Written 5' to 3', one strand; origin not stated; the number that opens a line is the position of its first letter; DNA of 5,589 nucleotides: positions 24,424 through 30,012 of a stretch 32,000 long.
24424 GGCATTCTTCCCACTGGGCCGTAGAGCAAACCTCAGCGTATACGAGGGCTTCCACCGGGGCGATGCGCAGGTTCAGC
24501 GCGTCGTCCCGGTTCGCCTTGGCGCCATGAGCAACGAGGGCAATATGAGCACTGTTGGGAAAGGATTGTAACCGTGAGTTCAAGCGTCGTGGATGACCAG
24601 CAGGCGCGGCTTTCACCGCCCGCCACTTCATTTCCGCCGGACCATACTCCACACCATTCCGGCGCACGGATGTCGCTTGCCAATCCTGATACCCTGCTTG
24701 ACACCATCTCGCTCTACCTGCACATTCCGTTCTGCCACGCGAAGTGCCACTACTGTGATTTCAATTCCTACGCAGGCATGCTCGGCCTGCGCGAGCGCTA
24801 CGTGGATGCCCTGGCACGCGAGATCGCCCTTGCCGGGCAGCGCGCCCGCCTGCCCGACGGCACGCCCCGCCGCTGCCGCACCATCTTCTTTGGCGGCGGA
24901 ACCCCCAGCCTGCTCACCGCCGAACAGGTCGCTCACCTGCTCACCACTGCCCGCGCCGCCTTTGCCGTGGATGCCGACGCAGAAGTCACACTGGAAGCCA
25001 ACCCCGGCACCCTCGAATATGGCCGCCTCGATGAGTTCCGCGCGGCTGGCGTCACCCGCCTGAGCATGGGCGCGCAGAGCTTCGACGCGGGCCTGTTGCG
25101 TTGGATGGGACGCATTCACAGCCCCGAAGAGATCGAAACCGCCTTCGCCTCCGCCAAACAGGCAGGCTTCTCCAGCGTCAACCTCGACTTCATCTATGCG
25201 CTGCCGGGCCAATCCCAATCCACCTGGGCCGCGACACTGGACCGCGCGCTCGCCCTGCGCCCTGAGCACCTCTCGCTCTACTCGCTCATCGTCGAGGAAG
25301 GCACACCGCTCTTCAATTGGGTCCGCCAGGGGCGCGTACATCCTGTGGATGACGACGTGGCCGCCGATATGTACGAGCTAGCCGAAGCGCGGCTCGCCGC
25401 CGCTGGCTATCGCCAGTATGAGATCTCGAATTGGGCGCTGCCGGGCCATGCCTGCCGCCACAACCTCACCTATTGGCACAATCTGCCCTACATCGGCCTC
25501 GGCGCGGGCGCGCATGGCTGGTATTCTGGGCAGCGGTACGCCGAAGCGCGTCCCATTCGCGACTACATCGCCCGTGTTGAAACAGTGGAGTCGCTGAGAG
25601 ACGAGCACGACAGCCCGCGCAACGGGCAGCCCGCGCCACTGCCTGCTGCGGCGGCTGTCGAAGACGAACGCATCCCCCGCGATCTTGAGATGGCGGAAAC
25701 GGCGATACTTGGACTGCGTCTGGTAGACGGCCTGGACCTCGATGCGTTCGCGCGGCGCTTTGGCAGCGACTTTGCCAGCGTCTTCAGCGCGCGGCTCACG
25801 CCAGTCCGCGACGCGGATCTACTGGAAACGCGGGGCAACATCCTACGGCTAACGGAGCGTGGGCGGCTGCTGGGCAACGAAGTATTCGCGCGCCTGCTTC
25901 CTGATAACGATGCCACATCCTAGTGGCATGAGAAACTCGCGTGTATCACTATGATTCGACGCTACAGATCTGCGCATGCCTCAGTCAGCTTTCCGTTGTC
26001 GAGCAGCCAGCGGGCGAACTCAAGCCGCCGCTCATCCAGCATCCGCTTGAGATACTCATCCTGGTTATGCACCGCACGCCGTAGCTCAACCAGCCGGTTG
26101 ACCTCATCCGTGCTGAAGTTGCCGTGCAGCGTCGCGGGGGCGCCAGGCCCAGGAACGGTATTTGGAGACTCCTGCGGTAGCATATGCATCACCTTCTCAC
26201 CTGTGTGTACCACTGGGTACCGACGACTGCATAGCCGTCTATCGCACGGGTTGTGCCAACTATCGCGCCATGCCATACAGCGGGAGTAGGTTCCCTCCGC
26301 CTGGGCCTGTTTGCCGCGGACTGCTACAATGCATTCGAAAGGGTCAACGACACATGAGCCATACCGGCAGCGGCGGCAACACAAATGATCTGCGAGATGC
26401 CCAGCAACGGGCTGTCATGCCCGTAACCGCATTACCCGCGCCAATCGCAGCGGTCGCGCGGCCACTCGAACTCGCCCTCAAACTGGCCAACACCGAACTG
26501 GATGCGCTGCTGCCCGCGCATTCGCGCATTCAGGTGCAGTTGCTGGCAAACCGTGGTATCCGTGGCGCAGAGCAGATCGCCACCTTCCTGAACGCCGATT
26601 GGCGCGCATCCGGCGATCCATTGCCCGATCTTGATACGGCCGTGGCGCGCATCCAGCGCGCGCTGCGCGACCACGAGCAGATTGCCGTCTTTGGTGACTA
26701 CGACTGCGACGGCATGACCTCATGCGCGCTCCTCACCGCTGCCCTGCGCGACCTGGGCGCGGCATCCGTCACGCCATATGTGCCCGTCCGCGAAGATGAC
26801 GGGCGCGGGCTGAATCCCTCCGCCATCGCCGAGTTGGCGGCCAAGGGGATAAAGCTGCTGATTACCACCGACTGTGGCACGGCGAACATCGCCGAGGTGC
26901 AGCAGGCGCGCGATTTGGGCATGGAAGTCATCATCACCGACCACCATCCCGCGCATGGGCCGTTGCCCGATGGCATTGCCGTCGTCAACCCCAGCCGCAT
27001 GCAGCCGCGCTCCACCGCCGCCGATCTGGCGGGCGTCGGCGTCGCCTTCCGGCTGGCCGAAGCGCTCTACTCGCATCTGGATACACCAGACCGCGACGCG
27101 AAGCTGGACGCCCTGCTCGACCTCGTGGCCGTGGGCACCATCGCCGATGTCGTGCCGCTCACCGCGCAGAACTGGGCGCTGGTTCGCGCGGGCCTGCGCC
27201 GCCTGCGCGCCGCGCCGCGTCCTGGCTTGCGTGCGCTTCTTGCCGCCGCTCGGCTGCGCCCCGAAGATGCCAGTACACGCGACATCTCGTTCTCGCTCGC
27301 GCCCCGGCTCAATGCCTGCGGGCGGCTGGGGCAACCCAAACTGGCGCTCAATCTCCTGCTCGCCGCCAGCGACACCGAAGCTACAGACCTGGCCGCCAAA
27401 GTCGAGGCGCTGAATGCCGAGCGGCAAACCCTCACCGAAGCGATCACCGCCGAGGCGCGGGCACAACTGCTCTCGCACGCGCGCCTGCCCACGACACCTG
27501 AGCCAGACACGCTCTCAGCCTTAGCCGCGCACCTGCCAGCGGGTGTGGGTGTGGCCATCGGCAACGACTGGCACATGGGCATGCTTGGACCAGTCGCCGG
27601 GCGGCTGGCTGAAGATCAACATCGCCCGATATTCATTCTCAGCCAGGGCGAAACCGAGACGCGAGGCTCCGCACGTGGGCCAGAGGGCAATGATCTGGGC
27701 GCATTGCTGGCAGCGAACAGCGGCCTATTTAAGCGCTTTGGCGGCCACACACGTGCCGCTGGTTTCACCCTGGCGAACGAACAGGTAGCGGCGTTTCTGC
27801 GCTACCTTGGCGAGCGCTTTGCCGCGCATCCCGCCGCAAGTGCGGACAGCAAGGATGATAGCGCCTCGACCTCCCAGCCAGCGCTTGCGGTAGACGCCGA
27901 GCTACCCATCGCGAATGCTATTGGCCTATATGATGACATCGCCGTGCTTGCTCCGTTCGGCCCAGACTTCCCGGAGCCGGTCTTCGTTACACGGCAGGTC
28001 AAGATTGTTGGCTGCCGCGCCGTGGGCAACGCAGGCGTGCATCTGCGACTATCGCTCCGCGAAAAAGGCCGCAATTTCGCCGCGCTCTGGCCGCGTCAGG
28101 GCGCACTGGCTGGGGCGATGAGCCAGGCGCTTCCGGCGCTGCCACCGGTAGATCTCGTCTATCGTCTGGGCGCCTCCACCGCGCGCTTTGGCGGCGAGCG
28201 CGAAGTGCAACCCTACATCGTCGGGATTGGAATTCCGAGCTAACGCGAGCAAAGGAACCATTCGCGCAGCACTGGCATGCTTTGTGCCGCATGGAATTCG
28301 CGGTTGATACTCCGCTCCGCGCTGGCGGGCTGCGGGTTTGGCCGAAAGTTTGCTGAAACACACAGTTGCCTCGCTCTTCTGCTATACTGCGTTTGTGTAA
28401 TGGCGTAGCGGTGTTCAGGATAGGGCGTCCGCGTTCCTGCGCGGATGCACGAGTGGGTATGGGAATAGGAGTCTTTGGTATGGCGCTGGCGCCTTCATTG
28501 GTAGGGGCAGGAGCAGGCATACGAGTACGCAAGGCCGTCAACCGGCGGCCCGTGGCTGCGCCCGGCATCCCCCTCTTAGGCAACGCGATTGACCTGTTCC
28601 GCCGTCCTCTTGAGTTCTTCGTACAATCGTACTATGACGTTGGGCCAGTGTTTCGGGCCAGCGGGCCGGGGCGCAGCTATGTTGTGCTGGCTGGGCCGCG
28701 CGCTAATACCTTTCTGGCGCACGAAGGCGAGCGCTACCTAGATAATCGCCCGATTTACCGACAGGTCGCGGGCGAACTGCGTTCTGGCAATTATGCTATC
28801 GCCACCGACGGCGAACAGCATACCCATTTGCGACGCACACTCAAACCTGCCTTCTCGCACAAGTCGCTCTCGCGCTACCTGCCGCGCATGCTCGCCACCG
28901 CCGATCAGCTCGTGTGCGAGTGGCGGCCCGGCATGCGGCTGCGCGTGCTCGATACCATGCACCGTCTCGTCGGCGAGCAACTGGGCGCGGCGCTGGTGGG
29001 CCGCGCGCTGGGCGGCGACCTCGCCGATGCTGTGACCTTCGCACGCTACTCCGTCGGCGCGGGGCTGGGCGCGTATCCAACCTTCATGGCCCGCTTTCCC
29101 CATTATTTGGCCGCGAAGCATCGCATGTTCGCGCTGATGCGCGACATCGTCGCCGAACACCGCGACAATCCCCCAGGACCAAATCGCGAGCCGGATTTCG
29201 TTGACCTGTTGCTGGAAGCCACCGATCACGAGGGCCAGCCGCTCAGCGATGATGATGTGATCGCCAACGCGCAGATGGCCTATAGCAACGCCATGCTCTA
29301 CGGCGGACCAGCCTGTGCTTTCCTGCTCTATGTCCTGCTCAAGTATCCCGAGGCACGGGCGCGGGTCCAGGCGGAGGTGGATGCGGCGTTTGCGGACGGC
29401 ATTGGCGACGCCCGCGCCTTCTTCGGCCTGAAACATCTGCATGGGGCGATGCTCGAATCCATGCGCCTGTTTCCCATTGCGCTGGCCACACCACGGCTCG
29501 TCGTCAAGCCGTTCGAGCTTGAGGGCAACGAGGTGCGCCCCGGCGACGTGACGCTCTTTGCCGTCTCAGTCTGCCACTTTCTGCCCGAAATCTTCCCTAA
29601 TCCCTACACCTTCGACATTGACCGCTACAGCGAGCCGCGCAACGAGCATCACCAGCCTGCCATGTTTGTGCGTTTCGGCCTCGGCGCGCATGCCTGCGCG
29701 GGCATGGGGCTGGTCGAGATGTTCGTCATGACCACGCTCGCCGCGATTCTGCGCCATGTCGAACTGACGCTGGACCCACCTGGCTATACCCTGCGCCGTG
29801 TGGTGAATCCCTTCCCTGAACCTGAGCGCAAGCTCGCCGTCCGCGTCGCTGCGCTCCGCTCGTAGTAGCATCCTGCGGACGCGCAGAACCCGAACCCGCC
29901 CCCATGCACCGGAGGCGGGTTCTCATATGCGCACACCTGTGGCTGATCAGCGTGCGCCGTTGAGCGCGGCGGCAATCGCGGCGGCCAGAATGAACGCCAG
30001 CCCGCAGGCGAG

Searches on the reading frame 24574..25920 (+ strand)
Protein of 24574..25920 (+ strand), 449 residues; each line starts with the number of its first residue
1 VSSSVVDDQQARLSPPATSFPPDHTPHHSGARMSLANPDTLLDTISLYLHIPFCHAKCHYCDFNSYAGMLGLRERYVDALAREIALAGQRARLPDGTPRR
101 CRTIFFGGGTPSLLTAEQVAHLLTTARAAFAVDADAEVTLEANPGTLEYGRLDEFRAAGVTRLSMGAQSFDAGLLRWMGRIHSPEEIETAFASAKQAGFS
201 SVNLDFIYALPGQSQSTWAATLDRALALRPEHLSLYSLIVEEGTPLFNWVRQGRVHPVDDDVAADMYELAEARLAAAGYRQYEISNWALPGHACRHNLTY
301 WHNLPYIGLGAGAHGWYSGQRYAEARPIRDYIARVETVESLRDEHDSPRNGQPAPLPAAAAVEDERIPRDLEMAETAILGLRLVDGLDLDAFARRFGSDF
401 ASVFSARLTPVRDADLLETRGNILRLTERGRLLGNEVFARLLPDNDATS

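Call 64: search_protein_families(library=pfam, proteins=[window:24574-25920:+], max_evalue=0.01)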
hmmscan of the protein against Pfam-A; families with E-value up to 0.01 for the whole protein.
window:24574-25920:+ (449 aa): 2 families
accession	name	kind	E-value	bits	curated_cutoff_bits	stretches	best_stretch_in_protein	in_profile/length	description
PF04055.27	Radical_SAM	-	7.9e-26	91.6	29.5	1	49-224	2-165/166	Radical SAM superfamily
PF06969.22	HemN_C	-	1.7e-16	60.4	24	1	372-433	6-67/67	HemN C-terminal domain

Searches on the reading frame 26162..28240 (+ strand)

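Call 64: search_protein_families(library=pfam, proteins=[window:26162-28240:+], max_evalue=0.01)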
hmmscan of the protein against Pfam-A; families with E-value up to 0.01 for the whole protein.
window:26162-28240:+ (693 aa): 3 families
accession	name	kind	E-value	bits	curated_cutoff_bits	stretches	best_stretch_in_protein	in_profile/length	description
PF01368.27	DHH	-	5.5e-23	82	28.1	1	173-326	1-125/125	DHH family, N-terminal domain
PF17768.7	RecJ_OB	-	2.3e-15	57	27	1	577-683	1-102/107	RecJ OB domain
PF02272.25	DHHA1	-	4.6e-12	46.7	25.9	1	464-553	6-100/102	DHHA1 domain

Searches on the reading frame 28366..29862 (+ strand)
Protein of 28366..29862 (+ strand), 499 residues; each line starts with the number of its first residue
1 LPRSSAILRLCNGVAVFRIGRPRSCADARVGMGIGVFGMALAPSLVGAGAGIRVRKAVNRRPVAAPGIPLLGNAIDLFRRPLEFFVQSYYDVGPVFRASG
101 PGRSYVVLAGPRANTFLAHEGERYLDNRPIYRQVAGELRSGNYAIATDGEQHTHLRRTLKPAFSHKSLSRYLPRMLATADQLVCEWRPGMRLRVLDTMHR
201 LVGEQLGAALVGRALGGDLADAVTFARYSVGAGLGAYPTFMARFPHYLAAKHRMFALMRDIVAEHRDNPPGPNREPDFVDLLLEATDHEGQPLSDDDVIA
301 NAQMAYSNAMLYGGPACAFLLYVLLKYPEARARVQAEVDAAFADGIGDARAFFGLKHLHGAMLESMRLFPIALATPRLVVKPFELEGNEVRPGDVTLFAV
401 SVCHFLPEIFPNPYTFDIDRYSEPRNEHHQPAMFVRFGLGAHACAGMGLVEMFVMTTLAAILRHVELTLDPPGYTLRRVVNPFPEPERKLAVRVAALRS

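Call 64: search_protein_families(library=pfam, proteins=[window:28366-29862:+], max_evalue=0.01)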
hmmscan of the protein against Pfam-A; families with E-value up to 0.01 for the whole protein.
window:28366-29862:+ (499 aa): 1 family
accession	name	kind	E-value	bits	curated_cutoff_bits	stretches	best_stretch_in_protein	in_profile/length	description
PF00067.27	p450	-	3.7e-40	138.5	22.8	1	66-471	5-438/462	Cytochrome P450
